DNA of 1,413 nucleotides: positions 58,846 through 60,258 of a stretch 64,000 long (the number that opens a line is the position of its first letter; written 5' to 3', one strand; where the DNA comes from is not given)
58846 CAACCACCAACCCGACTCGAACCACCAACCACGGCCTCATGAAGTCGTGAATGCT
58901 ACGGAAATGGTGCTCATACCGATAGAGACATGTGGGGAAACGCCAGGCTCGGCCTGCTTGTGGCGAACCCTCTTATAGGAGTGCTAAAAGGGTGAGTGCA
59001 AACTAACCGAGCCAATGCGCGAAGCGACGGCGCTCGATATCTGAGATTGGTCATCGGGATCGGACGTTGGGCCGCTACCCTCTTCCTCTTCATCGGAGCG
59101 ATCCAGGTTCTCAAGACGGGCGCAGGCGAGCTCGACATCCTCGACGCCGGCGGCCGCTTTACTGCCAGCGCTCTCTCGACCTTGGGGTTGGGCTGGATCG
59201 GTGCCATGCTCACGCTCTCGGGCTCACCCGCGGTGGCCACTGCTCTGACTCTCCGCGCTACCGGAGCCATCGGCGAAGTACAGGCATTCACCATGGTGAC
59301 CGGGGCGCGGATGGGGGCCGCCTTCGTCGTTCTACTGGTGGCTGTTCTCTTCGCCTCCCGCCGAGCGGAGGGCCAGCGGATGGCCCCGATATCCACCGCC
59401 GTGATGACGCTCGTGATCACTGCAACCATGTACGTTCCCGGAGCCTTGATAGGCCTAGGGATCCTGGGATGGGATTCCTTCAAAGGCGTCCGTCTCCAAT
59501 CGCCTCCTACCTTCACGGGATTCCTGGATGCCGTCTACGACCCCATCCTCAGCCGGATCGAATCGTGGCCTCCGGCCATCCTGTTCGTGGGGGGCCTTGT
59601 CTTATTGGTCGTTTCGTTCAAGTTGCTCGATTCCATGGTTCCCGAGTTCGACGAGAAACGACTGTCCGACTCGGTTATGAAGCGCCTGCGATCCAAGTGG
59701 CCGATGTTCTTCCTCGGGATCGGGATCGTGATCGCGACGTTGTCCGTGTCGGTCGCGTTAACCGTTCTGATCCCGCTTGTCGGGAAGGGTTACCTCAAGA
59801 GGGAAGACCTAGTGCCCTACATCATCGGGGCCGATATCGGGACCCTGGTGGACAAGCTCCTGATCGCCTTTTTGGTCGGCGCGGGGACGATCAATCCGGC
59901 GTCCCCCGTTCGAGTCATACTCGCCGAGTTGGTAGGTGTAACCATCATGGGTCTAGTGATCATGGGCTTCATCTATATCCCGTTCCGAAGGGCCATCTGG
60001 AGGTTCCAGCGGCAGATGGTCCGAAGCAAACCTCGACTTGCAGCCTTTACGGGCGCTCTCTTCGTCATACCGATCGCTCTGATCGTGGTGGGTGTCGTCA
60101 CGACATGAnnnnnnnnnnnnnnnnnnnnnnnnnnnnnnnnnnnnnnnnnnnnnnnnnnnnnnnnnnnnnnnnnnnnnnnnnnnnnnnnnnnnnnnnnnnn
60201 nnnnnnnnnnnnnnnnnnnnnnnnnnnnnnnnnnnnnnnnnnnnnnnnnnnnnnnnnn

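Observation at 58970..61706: Tandem duplication of a transporter + ribbon-helix-helix module; the RHH is under extreme purifying selection and preceded by conserved palindromes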

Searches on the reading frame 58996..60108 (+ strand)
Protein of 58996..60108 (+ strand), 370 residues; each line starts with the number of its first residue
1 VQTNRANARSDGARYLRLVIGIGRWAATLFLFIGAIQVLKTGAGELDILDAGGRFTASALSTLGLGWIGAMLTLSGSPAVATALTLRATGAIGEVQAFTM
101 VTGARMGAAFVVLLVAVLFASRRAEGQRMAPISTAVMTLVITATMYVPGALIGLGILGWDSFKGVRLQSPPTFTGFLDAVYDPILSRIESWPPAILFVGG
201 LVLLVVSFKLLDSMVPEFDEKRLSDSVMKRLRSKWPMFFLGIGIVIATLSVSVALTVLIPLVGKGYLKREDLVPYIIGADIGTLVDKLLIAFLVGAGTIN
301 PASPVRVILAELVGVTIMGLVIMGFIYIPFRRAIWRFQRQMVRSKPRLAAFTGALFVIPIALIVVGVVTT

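Call 3: search_protein_families(library=pfam, proteins=[window:58996-60108:+], max_evalue=1)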
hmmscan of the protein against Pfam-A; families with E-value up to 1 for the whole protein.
window:58996-60108:+ (370 aa): 2 families
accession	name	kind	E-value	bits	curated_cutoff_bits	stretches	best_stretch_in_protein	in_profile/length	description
PF02690.20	Na_Pi_cotrans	-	3.3e-09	37.3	29.1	2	203-302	1-89/137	Na+/Pi-cotransporter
PF03918.19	CcmH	-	0.19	11.4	25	1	341-369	85-113/143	Cytochrome C biogenesis protein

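Call 4: search_protein_families(library=ncbifam, proteins=[window:58996-60108:+], max_evalue=1)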
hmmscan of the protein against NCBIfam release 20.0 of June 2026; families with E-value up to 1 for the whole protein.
window:58996-60108:+ (370 aa): 5 families
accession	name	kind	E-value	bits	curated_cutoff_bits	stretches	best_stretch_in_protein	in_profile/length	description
TIGR00704.1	NaPi_cotrn_rel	hypoth_equivalog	8.5e-06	25.6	210.1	2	197-299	7-104/308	Na/Pi-cotransporter II-related protein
NF037997.1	Na_Pi_symport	subfamily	0.0007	19.2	50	1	201-328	5-133/294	Na/Pi symporter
TIGR01013.1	2a58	subfamily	0.014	14.3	306.15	1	238-300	274-336/456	sodium-dependent inorganic phosphate transporter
TIGR01156.1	cytb6_f_IV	equivalog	0.18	11.6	127.05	1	305-349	88-132/160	cytochrome b6-f complex subunit IV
NF052548.1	FAdesatDesABac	equivalog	0.2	10.8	500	0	211-270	10-68/328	Delta(5) desaturase DesA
